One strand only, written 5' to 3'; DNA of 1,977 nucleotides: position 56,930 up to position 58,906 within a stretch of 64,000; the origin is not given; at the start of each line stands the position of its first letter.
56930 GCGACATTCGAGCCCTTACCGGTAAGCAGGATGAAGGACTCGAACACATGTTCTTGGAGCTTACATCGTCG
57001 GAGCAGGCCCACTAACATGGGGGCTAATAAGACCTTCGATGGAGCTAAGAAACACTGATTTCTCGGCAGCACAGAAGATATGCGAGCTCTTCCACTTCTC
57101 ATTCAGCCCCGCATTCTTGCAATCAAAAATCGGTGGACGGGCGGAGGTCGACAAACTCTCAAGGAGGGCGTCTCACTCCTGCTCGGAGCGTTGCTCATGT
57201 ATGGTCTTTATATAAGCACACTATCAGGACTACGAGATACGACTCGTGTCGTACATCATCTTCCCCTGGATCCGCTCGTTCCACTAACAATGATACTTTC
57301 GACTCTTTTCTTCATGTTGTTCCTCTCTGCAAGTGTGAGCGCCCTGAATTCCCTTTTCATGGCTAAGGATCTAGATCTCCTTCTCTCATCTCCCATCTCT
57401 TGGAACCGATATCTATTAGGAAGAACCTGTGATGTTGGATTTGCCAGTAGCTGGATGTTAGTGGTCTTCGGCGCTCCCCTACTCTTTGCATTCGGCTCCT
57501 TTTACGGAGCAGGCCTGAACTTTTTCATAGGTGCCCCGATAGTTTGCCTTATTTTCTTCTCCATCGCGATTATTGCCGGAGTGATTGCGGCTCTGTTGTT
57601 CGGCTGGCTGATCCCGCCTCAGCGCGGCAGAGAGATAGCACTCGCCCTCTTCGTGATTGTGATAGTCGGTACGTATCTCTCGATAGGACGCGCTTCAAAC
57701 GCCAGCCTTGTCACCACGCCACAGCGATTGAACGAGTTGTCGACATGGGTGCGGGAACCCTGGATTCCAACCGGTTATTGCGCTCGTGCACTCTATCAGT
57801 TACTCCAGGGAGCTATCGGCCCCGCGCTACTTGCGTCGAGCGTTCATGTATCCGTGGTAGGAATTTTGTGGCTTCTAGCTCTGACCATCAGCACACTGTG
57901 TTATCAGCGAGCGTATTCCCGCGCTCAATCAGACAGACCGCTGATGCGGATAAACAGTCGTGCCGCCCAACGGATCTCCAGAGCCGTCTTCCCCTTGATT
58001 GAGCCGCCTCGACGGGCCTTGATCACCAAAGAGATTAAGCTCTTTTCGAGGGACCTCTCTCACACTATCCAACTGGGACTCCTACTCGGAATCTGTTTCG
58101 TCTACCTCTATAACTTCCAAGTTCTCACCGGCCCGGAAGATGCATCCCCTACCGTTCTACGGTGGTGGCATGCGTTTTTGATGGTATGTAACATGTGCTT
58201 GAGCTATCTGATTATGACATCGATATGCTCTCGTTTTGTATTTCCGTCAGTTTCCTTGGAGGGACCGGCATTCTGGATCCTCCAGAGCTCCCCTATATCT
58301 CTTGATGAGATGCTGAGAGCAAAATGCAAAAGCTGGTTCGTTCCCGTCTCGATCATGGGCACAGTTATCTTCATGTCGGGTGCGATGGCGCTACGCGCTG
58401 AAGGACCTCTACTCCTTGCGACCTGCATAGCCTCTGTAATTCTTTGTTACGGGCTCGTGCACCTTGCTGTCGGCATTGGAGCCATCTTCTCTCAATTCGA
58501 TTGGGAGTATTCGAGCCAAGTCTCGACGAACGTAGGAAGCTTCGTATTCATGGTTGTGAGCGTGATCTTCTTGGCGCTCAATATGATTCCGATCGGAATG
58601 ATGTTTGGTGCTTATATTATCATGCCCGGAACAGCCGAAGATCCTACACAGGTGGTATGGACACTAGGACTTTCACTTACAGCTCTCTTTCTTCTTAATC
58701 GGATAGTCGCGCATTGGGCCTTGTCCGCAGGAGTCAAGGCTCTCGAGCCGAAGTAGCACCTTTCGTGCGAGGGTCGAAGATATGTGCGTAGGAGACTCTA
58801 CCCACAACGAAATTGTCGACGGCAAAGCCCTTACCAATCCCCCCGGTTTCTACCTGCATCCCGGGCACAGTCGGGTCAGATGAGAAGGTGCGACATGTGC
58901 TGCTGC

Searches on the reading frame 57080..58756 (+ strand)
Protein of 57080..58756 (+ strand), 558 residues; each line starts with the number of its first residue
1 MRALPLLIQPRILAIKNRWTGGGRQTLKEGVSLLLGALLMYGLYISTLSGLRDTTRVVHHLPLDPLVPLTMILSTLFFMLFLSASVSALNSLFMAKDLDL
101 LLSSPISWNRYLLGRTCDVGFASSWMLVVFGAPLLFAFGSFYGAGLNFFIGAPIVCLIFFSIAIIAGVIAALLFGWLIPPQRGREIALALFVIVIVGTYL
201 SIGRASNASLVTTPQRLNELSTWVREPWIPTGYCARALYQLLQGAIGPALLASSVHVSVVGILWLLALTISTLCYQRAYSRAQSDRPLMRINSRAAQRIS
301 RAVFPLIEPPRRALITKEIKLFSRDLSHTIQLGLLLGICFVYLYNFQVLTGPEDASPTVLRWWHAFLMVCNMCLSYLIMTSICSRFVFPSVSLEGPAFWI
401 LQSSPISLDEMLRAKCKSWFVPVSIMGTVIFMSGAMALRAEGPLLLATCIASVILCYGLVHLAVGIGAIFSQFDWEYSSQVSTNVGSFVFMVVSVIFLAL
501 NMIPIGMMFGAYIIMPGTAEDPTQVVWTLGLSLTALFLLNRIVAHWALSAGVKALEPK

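Call 67: search_protein_families(library=pfam, proteins=[window:57080-58756:+], max_evalue=0.001)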
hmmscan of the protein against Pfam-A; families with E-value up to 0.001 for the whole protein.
window:57080-58756:+ (558 aa): 1 family
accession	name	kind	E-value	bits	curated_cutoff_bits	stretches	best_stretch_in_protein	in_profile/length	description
PF16949.11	ABC_tran_2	-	7.3e-61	207.1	25.7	1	69-555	50-537/542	Putative ATP-binding cassette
